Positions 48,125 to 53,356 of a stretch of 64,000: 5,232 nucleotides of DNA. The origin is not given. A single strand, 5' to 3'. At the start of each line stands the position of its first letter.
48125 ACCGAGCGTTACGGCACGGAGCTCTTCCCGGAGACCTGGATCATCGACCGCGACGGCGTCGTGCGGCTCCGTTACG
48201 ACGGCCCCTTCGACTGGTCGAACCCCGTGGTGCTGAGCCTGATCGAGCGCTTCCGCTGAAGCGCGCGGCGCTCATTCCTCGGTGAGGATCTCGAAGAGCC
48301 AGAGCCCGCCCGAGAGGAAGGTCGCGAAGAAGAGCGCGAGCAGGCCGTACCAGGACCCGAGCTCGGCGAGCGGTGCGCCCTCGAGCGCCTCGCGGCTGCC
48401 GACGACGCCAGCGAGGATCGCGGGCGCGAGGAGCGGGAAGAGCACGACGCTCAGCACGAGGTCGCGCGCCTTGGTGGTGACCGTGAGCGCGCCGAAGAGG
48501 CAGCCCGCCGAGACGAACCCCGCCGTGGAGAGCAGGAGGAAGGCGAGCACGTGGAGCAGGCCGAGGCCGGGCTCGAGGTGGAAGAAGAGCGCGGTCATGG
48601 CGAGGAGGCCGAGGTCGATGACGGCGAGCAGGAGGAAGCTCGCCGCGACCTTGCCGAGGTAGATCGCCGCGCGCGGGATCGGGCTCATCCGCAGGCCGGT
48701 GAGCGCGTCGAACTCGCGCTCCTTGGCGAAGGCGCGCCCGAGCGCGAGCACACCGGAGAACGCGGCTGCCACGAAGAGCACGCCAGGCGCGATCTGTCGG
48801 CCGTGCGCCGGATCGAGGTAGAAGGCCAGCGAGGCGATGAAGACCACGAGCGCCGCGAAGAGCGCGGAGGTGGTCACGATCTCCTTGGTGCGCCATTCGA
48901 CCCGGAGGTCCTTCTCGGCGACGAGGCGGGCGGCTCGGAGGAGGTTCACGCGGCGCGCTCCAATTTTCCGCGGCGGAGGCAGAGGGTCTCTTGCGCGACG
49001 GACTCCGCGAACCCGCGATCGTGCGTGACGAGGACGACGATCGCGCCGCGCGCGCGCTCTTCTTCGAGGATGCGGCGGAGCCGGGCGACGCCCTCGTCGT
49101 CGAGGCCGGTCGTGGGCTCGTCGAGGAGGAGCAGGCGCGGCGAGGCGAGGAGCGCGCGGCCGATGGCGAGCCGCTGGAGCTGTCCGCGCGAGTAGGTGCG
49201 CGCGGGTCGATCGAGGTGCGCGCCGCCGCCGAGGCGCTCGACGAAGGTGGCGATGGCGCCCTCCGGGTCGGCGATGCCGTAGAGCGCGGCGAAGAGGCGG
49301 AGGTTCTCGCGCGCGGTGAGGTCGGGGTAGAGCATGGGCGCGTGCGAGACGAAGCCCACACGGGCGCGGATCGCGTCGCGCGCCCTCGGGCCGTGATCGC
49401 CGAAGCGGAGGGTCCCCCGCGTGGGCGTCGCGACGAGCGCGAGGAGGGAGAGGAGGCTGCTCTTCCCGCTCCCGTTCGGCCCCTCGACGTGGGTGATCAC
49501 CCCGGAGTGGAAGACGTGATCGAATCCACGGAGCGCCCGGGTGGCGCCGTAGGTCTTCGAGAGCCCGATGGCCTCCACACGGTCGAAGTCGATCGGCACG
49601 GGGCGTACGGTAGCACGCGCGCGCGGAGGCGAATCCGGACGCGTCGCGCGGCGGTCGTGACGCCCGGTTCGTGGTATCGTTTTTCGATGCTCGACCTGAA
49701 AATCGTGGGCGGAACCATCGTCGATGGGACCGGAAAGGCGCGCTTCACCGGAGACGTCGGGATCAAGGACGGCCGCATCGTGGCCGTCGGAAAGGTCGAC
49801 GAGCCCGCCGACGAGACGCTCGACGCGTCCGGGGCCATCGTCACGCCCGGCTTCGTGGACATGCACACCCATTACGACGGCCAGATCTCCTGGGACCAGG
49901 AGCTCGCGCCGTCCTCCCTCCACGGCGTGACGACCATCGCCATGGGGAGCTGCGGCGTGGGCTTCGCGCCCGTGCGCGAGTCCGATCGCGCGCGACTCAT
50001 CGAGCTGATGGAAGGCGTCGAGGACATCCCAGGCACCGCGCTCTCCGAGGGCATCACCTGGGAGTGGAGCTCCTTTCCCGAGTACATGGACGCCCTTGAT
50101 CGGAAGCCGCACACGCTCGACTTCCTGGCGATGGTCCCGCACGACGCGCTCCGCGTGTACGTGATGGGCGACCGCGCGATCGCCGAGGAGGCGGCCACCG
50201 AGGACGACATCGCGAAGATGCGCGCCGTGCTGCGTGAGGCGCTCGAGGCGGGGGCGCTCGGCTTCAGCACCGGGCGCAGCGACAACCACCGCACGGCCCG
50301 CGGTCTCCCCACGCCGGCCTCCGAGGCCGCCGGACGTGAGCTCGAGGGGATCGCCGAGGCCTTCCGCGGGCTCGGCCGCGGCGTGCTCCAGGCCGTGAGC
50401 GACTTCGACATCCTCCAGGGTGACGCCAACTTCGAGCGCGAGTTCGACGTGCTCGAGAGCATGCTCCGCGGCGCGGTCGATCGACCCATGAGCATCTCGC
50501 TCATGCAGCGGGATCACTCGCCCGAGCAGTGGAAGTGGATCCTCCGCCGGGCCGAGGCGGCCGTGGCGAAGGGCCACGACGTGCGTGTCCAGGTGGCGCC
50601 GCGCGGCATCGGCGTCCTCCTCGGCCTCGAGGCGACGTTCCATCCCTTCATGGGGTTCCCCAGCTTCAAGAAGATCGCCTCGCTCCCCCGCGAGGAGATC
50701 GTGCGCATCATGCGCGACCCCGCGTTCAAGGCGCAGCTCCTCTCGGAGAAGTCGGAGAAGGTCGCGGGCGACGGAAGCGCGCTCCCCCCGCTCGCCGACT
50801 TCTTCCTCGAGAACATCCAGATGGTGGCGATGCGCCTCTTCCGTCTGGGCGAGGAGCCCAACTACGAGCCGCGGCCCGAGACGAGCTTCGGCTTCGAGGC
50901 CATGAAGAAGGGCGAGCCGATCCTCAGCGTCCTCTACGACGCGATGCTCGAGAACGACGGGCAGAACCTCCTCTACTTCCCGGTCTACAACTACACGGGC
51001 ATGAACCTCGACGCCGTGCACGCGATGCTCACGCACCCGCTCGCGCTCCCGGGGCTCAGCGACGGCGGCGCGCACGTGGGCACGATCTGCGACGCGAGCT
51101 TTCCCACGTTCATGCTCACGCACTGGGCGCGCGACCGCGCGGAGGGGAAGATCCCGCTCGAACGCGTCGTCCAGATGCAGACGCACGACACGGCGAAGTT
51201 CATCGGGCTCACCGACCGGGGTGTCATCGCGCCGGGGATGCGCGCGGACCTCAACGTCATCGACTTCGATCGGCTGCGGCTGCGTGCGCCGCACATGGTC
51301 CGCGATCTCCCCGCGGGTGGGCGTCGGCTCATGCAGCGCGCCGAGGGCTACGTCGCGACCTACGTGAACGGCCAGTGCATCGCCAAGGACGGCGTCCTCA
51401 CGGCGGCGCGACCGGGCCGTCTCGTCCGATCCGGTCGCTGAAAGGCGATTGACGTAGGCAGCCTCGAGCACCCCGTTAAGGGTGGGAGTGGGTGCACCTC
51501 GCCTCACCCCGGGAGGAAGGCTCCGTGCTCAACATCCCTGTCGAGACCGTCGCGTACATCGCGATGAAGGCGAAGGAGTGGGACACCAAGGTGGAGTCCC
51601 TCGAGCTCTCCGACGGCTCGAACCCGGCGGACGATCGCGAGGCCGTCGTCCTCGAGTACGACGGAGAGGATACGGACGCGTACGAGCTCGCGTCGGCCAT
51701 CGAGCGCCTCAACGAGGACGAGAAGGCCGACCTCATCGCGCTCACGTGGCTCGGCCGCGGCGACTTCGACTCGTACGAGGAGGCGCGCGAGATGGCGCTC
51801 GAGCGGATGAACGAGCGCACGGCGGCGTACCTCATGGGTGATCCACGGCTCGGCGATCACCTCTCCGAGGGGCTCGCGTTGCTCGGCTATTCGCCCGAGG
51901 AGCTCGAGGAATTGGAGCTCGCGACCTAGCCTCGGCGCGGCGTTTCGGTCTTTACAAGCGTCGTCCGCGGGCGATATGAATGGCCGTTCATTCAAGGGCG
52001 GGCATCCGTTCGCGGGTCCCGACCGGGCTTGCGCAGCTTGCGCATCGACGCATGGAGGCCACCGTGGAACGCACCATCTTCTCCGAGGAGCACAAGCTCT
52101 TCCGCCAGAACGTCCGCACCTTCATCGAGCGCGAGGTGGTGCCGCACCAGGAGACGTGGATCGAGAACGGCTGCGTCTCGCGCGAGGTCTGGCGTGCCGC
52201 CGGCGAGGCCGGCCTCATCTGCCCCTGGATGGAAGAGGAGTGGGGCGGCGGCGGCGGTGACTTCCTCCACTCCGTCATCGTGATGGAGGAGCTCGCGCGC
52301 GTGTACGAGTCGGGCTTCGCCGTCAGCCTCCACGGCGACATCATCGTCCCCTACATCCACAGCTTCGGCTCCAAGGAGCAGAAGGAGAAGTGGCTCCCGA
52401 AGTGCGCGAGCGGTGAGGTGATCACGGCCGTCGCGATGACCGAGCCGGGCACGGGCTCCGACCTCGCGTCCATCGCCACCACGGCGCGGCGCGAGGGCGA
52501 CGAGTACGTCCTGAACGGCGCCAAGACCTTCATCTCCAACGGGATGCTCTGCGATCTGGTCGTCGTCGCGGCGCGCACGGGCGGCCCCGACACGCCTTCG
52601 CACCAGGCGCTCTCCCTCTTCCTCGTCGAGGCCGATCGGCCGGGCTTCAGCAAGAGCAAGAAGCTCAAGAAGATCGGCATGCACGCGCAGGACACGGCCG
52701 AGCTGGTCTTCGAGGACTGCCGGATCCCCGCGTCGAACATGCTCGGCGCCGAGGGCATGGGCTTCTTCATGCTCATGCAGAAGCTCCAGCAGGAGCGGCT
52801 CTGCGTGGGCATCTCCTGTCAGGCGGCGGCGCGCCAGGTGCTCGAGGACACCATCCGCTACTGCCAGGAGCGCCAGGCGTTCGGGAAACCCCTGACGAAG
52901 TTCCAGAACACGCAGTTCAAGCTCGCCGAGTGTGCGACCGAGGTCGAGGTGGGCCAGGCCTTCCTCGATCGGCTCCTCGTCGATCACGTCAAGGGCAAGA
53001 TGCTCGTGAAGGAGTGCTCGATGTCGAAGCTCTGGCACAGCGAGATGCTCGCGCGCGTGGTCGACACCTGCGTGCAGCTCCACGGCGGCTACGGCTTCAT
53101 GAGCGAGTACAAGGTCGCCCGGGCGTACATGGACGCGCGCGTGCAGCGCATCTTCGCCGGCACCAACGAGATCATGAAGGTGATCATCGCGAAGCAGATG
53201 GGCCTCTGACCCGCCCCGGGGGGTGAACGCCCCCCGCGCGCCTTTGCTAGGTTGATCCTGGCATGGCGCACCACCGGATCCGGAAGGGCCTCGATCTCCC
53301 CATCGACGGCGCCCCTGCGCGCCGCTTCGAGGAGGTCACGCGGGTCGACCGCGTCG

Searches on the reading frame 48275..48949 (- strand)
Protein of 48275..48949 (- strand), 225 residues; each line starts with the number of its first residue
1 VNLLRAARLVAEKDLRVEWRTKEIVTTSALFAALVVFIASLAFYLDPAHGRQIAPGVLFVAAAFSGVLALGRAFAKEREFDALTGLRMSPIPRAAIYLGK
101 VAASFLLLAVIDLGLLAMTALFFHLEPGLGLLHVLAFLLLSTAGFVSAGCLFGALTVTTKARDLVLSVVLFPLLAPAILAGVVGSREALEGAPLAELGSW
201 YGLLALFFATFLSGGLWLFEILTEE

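Call 9: search_protein_families(library=pfam, proteins=[window:48275-48949:-], max_evalue=0.001)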
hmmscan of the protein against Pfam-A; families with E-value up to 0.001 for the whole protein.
window:48275-48949:- (225 aa): 4 families
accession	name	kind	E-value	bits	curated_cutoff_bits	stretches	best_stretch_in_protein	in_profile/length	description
PF03379.19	CcmB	-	9e-29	100.9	24.9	1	10-203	4-193/215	CcmB protein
PF01061.29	ABC2_membrane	-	1.5e-12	48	26.9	1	10-189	6-186/211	ABC-2 type transporter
PF12698.13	ABC2_membrane_3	-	5.9e-07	29.3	31.6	1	52-182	163-289/347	ABC-2 family transporter protein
PF12730.13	ABC2_membrane_4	-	9.7e-06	26.1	27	1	20-171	10-172/179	ABC-2 family transporter protein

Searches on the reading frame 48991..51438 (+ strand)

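Call 9: search_protein_families(library=pfam, proteins=[window:48991-51438:+], max_evalue=0.001)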
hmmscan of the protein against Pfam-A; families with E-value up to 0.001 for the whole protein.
window:48991-51438:+ (816 aa): 3 families
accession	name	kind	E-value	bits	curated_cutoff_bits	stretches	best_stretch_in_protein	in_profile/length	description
PF07969.17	Amidohydro_3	-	5.6e-51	174.9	29.7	2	275-586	1-283/472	Amidohydrolase family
PF01979.26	Amidohydro_1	-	3.8e-12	46.5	25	1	689-770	239-327/345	Amidohydrolase family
PF00449.26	Urease_alpha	-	0.00031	21.5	23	1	229-273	61-103/121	Urease alpha-subunit, N-terminal domain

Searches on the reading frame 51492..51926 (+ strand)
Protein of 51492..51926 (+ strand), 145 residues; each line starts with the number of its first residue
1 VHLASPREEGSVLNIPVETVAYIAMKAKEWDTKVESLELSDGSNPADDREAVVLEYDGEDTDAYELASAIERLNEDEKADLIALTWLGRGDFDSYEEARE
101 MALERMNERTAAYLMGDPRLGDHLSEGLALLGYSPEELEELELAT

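Call 52: search_protein_families(library=pfam, proteins=[window:51492-51926:+], max_evalue=0.01)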
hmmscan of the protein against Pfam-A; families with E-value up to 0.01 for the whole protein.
window:51492-51926:+ (145 aa): 1 family
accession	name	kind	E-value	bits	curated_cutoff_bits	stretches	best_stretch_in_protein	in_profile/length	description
PF12616.13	DUF3775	-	6.5e-24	84.1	27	1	65-133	3-73/73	Protein of unknown function (DUF3775)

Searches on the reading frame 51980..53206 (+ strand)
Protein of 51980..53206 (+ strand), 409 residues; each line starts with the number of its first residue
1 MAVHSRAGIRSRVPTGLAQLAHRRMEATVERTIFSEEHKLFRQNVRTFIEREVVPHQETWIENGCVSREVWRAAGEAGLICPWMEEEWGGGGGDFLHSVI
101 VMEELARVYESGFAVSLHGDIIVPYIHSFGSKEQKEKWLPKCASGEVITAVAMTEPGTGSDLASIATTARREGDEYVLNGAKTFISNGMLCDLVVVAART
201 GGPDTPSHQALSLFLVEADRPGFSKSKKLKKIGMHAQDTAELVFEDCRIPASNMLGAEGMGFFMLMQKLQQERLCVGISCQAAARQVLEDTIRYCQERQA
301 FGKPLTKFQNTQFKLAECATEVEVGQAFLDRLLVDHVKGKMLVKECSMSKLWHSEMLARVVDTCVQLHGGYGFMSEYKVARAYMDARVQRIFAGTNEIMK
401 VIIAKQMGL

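Call 52: search_protein_families(library=pfam, proteins=[window:51980-53206:+], max_evalue=0.01)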
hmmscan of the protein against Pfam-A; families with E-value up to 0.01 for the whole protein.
window:51980-53206:+ (409 aa): 6 families
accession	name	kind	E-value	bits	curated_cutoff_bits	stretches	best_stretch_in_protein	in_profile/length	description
PF00441.29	Acyl-CoA_dh_1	-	5.7e-43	147.1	22.4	1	259-407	1-149/150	Acyl-CoA dehydrogenase, C-terminal domain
PF02771.21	Acyl-CoA_dh_N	-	5.5e-35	120.6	22.9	1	35-146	1-113/113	Acyl-CoA dehydrogenase, N-terminal domain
PF02770.24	Acyl-CoA_dh_M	-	1.2e-27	96.3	33.3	1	150-247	1-97/97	Acyl-CoA dehydrogenase, middle domain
PF08028.16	Acyl-CoA_dh_2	-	2.9e-14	53.9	22.7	1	283-396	10-133/134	Acyl-CoA dehydrogenase, C-terminal domain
PF14749.11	Acyl-CoA_ox_N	-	1.1e-05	26.4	25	1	102-148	75-120/120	Acyl-coenzyme A oxidase N-terminal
PF22924.1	ACOX_C_alpha1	-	7.5e-05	23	27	1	344-405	105-166/169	Acyl-CoA oxidase, C-alpha1 domain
